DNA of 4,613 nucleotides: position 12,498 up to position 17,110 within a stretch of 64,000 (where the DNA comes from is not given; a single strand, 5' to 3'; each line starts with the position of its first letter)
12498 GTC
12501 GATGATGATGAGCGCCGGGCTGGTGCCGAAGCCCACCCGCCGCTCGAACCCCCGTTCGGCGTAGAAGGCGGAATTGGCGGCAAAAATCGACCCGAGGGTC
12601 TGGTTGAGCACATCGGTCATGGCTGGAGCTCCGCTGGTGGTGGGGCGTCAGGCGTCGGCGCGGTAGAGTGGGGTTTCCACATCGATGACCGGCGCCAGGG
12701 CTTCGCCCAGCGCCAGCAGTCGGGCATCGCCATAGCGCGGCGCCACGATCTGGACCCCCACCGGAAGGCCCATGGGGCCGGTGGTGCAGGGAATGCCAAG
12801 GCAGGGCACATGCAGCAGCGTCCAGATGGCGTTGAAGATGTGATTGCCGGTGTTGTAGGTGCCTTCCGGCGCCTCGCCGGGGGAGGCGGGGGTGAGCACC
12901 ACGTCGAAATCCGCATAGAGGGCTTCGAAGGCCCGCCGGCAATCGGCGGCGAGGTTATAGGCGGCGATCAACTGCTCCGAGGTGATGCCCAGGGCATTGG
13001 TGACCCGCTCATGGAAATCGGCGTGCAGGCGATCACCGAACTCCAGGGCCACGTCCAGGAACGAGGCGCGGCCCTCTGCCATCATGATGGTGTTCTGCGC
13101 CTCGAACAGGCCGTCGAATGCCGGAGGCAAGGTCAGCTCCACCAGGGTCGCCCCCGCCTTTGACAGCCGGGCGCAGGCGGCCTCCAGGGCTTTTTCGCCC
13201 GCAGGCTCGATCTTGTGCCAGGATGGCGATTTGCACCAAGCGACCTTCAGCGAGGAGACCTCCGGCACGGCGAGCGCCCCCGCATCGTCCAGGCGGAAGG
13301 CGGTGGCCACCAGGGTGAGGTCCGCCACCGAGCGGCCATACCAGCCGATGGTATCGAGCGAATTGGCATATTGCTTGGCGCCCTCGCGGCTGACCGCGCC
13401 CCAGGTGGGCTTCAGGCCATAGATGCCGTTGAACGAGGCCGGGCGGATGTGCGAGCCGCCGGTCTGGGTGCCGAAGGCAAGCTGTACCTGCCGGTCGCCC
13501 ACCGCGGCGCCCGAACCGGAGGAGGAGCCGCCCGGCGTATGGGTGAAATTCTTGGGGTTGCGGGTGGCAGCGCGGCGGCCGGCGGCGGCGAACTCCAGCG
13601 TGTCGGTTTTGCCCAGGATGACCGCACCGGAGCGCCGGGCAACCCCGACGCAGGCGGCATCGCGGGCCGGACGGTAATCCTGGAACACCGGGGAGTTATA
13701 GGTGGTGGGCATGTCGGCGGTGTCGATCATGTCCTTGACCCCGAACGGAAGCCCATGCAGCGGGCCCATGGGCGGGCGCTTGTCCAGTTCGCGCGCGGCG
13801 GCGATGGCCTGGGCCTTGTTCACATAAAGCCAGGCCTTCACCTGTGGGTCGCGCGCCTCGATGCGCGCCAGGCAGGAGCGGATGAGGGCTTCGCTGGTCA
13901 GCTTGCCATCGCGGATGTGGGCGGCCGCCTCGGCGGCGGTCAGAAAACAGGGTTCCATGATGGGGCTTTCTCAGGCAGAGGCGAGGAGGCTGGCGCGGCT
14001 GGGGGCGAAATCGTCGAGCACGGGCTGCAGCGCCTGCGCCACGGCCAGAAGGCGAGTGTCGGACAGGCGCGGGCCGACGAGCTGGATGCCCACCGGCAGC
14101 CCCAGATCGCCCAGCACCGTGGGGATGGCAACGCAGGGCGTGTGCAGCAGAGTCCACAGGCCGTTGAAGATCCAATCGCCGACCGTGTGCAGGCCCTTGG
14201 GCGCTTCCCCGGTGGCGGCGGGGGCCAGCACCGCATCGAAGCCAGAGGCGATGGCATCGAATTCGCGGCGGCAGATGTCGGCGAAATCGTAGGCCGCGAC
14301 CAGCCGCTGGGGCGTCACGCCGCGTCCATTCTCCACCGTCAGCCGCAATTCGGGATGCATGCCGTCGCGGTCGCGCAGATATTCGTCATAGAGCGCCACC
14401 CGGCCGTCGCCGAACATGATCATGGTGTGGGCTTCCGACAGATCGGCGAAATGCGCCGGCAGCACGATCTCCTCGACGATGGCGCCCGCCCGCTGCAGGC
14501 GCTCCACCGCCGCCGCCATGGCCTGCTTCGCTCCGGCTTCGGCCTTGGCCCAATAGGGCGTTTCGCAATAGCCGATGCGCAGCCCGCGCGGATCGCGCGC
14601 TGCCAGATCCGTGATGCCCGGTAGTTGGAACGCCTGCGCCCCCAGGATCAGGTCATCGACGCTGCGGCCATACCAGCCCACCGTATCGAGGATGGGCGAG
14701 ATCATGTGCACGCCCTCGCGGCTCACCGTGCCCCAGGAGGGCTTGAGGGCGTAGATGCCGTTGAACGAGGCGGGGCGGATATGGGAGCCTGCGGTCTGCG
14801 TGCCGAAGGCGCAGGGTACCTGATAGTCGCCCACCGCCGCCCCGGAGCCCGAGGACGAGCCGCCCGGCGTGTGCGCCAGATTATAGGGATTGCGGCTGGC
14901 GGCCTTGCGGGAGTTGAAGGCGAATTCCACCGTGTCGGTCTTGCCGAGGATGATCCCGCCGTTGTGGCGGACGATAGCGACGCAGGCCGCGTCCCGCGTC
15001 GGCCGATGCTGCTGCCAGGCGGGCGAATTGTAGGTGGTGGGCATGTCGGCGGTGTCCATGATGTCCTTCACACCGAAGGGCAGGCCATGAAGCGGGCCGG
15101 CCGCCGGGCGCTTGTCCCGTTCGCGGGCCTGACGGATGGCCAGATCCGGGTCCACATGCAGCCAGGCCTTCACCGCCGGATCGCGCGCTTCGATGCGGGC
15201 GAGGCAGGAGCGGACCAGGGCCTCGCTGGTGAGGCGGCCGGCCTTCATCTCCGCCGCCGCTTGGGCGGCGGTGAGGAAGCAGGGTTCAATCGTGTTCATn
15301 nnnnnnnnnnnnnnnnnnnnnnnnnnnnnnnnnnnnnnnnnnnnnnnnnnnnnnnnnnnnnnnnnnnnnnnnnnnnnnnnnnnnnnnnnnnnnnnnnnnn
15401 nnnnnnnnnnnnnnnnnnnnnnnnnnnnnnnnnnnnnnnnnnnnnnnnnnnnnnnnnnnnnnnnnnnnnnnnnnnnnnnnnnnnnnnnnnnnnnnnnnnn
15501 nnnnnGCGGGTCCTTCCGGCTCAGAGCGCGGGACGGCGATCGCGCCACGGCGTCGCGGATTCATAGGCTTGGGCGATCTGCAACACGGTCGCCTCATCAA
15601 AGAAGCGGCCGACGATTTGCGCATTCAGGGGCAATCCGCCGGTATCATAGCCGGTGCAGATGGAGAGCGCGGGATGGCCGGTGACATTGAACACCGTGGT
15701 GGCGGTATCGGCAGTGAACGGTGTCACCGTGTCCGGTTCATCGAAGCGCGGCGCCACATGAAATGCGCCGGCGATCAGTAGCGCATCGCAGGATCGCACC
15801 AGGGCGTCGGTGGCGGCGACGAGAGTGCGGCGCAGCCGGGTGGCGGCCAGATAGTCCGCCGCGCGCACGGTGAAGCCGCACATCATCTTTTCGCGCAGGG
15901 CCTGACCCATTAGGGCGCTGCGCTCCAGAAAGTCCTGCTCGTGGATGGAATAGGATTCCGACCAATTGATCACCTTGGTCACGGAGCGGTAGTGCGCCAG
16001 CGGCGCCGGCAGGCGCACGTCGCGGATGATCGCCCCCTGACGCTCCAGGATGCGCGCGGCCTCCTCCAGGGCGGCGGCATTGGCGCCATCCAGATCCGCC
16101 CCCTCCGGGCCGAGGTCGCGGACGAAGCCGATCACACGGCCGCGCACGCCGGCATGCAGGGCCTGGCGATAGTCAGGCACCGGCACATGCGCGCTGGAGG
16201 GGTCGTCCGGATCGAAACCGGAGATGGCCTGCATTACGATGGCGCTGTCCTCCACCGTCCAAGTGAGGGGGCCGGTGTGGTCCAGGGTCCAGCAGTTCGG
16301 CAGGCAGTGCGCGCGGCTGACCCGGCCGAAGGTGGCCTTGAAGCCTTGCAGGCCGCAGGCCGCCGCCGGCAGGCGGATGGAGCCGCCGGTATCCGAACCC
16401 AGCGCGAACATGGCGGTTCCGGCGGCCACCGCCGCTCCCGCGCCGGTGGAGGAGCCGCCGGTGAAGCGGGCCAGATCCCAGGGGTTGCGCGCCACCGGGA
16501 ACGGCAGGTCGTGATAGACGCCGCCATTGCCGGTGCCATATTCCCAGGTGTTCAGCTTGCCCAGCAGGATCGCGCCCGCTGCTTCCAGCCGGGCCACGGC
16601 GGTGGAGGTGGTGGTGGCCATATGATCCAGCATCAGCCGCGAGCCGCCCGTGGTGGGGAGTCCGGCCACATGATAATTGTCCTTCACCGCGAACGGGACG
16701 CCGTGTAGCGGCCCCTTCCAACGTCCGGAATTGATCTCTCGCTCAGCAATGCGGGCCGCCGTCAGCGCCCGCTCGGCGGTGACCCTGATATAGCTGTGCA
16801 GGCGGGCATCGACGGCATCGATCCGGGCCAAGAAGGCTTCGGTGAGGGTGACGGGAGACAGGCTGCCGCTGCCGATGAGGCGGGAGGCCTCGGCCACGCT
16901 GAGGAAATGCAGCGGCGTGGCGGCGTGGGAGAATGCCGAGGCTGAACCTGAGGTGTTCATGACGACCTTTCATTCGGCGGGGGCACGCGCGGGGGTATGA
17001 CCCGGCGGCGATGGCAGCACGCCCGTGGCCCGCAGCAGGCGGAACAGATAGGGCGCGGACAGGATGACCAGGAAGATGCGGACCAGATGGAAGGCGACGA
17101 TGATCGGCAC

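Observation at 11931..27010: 14-gene operon with five amidases, two GatC/AtzG-like mini-proteins, an isochorismatase-like hydrolase and two uptake systems: candidate undescribed pathway for a multi-amide nitrogen compound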

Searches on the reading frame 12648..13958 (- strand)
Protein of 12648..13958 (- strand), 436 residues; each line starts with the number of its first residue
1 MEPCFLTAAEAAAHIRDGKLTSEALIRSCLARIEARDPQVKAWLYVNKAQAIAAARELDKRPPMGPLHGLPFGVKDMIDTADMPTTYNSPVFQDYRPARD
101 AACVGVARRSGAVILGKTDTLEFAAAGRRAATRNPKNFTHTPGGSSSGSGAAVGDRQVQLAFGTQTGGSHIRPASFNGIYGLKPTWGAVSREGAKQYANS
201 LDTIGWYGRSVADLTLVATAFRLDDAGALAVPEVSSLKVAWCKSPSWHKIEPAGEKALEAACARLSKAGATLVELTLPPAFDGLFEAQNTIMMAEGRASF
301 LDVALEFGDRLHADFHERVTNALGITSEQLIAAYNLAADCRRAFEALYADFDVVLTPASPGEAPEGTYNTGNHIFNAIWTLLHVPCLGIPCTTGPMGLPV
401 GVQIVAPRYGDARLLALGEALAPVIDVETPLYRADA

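Call 4: search_protein_families(library=ncbifam, proteins=[window:12648-13958:-], max_evalue=0.001)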
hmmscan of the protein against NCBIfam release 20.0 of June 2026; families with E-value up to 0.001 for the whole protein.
window:12648-13958:- (436 aa): 26 families (the best 25 are shown)
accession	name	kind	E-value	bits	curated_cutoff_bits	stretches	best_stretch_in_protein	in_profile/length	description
NF005688.0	PRK07488.1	equivalog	1.5e-63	215.4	532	2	6-308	11-320/474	indoleacetamide hydrolase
NF005687.0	PRK07487.1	subfamily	4.5e-61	207.1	428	1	6-422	8-453/468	amidase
TIGR00132.1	gatA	equivalog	7.2e-60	203.1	481.1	2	14-300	4-308/466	Asp-tRNA(Asn)/Glu-tRNA(Gln) amidotransferase subunit GatA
NF004815.0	PRK06169.1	equivalog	9.1e-60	202.5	506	1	4-427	8-461/471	amidase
NF006631.0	PRK09201.1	equivalog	1.5e-55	188.8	461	1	5-421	6-451/466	AtzE family amidohydrolase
NF006043.0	PRK08186.1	subfamily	2.4e-54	184.8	487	1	5-423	6-446/600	allophanate hydrolase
TIGR02715.1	amido_AtzE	subfamily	2.1e-52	178.6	425.75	1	8-421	2-444/452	AtzE family amidohydrolase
NF006169.0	PRK08310.1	equivalog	2.3e-51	175.4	391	1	60-422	19-391/395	amidase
NF004816.0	PRK06170.1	equivalog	8.9e-51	173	503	2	4-363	10-403/493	amidase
TIGR02713.1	allophanate_hyd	equivalog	4.5e-49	167.4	511.05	1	49-424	11-412/563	allophanate hydrolase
NF005686.0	PRK07486.1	subfamily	2.2e-48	165.1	465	2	6-358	14-393/486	amidase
NF005460.0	PRK07056.1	subfamily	2.9e-48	165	447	1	8-425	10-453/457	amidase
NF004766.0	PRK06102.1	equivalog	3.1e-47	161.7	559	1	7-426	9-452/455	amidase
NF004622.0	PRK05962.1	equivalog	2.1e-46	158.6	463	1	27-366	9-360/431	amidase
NF006006.0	PRK08137.1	equivalog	8.2e-46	156.9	534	1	8-280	36-339/529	amidase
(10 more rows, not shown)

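Call 5: search_protein_families(library=pfam, proteins=[window:12648-13958:-], max_evalue=0.01)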
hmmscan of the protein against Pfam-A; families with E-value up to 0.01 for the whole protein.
window:12648-13958:- (436 aa): 1 family
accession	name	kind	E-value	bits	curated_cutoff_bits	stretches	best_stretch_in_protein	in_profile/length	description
PF01425.27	Amidase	-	4.1e-79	267.1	27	1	25-415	2-445/445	Amidase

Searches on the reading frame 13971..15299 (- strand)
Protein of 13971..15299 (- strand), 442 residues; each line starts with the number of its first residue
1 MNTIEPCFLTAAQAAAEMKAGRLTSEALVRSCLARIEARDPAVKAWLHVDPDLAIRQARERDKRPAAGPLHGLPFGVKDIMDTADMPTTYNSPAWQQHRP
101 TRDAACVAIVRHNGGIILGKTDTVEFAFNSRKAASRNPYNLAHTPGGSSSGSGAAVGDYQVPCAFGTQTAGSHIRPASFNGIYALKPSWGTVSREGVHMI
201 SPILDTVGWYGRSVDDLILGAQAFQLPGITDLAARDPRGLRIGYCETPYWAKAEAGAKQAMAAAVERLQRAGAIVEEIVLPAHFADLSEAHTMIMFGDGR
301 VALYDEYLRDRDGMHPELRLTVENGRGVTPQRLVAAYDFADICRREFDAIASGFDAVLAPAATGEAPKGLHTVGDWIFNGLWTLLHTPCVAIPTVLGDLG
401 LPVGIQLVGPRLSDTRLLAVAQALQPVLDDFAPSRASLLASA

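Call 4: search_protein_families(library=ncbifam, proteins=[window:13971-15299:-], max_evalue=0.001)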
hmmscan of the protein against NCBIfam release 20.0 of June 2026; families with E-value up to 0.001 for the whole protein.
window:13971-15299:- (442 aa): 26 families (the best 25 are shown)
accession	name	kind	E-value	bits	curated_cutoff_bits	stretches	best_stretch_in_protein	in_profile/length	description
NF005688.0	PRK07488.1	equivalog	4.6e-69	233.5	532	2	8-294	10-302/474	indoleacetamide hydrolase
NF004815.0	PRK06169.1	equivalog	6.4e-60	203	506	1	5-429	6-460/471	amidase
NF004816.0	PRK06170.1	equivalog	3.5e-52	177.7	503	2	6-303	9-333/493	amidase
NF005686.0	PRK07486.1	subfamily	3.9e-51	174.2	465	1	9-426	14-471/486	amidase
NF006043.0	PRK08186.1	subfamily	6.1e-51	173.5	487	1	9-426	7-446/600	allophanate hydrolase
NF006631.0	PRK09201.1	equivalog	1.8e-49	168.8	461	1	9-425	7-452/466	AtzE family amidohydrolase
TIGR00132.1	gatA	equivalog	8.3e-49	166.6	481.1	1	18-281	5-287/466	Asp-tRNA(Asn)/Glu-tRNA(Gln) amidotransferase subunit GatA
NF005687.0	PRK07487.1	subfamily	1.5e-48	165.8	428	1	9-425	8-453/468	amidase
NF006006.0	PRK08137.1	equivalog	8.5e-47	160.1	534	1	10-311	35-365/529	amidase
TIGR02715.1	amido_AtzE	subfamily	2.5e-46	158.6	425.75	1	12-425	3-445/452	AtzE family amidohydrolase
NF004766.0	PRK06102.1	equivalog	3.6e-46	158.2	559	1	10-429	9-452/455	amidase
NF005460.0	PRK07056.1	subfamily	7.1e-46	157.1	447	1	10-429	9-454/457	amidase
TIGR02713.1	allophanate_hyd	equivalog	1.8e-45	155.5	511.05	1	56-426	18-411/563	allophanate hydrolase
NF004717.0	PRK06061.1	equivalog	1.7e-44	152.3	498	1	9-426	17-465/483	amidase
NF006169.0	PRK08310.1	equivalog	5.2e-43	147.9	391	1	56-425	12-391/395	amidase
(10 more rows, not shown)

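Call 5: search_protein_families(library=pfam, proteins=[window:13971-15299:-], max_evalue=0.01)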
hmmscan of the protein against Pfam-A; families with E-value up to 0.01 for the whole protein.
window:13971-15299:- (442 aa): 1 family
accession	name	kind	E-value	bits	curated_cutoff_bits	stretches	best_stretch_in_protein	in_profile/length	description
PF01425.27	Amidase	-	2.8e-73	247.9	27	1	28-418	2-445/445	Amidase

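Call 11: search_solved_structures(query=window:13971-15299:-, max_evalue=1e-20)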
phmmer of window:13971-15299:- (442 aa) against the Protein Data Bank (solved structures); distinct sequences matched with E-value up to 1e-20: 31.
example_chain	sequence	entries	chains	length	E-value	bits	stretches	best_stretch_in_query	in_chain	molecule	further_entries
1ock_A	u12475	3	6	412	4.8e-67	230.1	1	13-426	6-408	MALONAMIDASE E2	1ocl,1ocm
1o9o_A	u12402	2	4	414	1.1e-66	228.9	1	13-427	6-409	MALONAMIDASE E2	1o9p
1obl_A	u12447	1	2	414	1.1e-66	228.9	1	13-427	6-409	MALONAMIDASE E2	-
1obk_A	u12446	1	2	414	1.2e-66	228.8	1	13-427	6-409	MALONAMIDASE E2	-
1o9q_A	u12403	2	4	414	1.6e-66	228.4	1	13-427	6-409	MALONAMIDASE E2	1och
1obj_A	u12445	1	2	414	2e-66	228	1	13-427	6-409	MALONAMIDASE E2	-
1obi_A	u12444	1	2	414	2.4e-66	227.8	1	13-427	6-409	MALONAMIDASE E2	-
1o9n_A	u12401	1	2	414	3.2e-66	227.3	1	13-427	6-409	MALONAMIDASE E2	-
1m21_A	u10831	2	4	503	1.2e-37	133.2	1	12-296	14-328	Peptide Amidase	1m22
5ac3_A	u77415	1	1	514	2.5e-36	128.8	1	12-296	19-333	PEPTIDE AMIDASE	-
4wj3_A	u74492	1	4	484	3e-36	128.6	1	9-282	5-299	Glutamyl-tRNA(Gln) amidotransferase subunit A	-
2df4_A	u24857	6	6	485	4.9e-32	114.7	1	25-282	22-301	Glutamyl-tRNA(Gln) amidotransferase subunit A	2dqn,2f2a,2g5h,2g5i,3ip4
3h0l_A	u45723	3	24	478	1.5e-31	113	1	18-282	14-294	Glutamyl-tRNA(Gln) amidotransferase subunit A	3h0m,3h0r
4gyr_A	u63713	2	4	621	6.1e-31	111.1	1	26-438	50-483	Allophanate hydrolase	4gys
3kfu_E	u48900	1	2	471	1.5e-29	106.5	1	14-236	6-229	Glutamyl-tRNA(Gln) amidotransferase subunit A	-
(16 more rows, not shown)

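Call 71: search_solved_structures(query=window:13971-15299:-, max_evalue=1e-60, show_alignments=1)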
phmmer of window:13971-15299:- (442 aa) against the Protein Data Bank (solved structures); distinct sequences matched with E-value up to 1e-60: 8.
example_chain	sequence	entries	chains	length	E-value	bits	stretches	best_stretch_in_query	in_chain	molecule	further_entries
1ock_A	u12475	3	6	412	4.8e-67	230.1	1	13-426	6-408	MALONAMIDASE E2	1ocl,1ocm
1o9o_A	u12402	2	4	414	1.1e-66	228.9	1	13-427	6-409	MALONAMIDASE E2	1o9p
1obl_A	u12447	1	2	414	1.1e-66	228.9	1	13-427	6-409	MALONAMIDASE E2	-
1obk_A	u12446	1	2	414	1.2e-66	228.8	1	13-427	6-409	MALONAMIDASE E2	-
1o9q_A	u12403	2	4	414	1.6e-66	228.4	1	13-427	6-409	MALONAMIDASE E2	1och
1obj_A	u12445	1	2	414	2e-66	228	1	13-427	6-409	MALONAMIDASE E2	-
1obi_A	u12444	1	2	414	2.4e-66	227.8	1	13-427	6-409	MALONAMIDASE E2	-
1o9n_A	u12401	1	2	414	3.2e-66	227.3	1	13-427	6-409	MALONAMIDASE E2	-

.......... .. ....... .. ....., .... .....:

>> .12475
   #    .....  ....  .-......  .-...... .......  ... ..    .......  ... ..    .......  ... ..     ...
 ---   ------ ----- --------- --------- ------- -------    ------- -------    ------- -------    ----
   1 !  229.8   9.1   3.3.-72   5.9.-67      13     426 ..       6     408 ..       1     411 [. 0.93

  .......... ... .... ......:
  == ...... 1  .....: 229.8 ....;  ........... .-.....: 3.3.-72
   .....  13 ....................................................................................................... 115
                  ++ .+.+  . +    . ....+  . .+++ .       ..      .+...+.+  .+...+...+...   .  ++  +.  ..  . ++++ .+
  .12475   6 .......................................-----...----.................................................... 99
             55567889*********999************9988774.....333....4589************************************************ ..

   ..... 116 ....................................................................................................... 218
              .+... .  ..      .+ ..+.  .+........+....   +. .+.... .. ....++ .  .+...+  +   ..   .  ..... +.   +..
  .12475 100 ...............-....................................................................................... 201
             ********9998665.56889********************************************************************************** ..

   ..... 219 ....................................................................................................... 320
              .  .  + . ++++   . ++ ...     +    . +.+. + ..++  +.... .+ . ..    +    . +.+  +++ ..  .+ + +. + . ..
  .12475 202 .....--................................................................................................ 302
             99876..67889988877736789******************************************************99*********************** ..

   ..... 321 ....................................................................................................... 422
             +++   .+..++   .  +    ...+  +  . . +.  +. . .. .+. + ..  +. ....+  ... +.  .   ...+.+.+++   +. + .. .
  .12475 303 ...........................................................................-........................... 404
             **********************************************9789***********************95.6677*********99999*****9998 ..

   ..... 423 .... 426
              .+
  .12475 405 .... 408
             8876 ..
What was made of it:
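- On Malonamidase E2-type AS amidases: 230 bits, covering residues 6-408 of 412 (call 71).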

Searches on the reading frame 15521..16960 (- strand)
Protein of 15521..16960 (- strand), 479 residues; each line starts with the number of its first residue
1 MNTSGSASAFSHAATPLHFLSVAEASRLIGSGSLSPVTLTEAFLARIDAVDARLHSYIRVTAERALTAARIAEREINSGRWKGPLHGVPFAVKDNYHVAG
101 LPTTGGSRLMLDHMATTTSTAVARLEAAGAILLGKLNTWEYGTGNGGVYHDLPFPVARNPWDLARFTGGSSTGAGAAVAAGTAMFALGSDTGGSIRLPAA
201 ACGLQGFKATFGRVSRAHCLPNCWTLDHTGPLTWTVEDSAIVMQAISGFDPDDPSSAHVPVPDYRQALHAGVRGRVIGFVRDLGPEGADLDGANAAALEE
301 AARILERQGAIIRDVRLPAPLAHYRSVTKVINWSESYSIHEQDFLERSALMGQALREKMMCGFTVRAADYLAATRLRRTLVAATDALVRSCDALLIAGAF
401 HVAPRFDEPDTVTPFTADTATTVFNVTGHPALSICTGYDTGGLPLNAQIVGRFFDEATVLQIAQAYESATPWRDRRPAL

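Call 4: search_protein_families(library=ncbifam, proteins=[window:15521-16960:-], max_evalue=0.001)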
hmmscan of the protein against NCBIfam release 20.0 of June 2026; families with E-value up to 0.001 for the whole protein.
window:15521-16960:- (479 aa): 26 families (the best 25 are shown)
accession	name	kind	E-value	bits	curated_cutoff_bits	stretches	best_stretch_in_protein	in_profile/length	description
NF004815.0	PRK06169.1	equivalog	1.5e-85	287.5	506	1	20-478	10-467/471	amidase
TIGR00132.1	gatA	equivalog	2.5e-83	280.4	481.1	1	33-469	9-463/466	Asp-tRNA(Asn)/Glu-tRNA(Gln) amidotransferase subunit GatA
NF005450.0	PRK07042.1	equivalog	7e-77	258.8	458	1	17-477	4-459/464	amidase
NF006631.0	PRK09201.1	equivalog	8e-77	258.9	461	1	18-468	5-453/466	AtzE family amidohydrolase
TIGR02715.1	amido_AtzE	subfamily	6.7e-73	246.2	425.75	1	22-468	2-446/452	AtzE family amidohydrolase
NF009119.0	PRK12470.1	equivalog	1.3e-70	238.8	498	1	15-478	4-460/462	amidase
NF005565.0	PRK07235.1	subfamily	4.8e-69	233.3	545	2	58-319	62-320/506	amidase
NF005687.0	PRK07487.1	subfamily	5.1e-67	226.7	428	1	17-469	5-455/468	amidase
NF006006.0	PRK08137.1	equivalog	6.6e-67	226.5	534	2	6-319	20-338/529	amidase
NF005460.0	PRK07056.1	subfamily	8.8e-67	226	447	1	22-469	10-452/457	amidase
NF005686.0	PRK07486.1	subfamily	1e-66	225.6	465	1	14-478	8-481/486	amidase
NF005688.0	PRK07488.1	equivalog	1.1e-62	212.6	532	1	15-469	6-465/474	indoleacetamide hydrolase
NF004816.0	PRK06170.1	equivalog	2.3e-59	201.4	503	1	13-469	5-481/493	amidase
NF004717.0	PRK06061.1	equivalog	1.8e-58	198.4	498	1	14-478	11-475/483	amidase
NF004766.0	PRK06102.1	equivalog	7e-58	196.8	559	1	20-468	8-449/455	amidase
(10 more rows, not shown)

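Call 5: search_protein_families(library=pfam, proteins=[window:15521-16960:-], max_evalue=0.01)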
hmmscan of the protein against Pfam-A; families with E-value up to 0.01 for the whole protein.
window:15521-16960:- (479 aa): 1 family
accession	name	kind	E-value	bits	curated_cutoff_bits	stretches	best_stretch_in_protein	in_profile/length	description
PF01425.27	Amidase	-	8e-96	322.2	27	1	39-460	2-445/445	Amidase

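Call 76: find_encoding_contigs(protein=window:15521-16960:-, flank=2000, max_places=3)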
Protein window:15521-16960:- (479 aa): 1 contig read that carries it; 1 place shown.
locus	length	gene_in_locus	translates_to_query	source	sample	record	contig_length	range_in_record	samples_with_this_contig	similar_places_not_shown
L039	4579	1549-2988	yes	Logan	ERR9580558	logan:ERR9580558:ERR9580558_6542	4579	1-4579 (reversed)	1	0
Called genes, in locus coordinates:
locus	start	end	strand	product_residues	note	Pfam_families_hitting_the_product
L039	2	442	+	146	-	?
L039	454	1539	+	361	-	PF05145:AbrB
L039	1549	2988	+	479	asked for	PF01425:Amidase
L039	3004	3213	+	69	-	-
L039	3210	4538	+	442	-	PF01425:Amidase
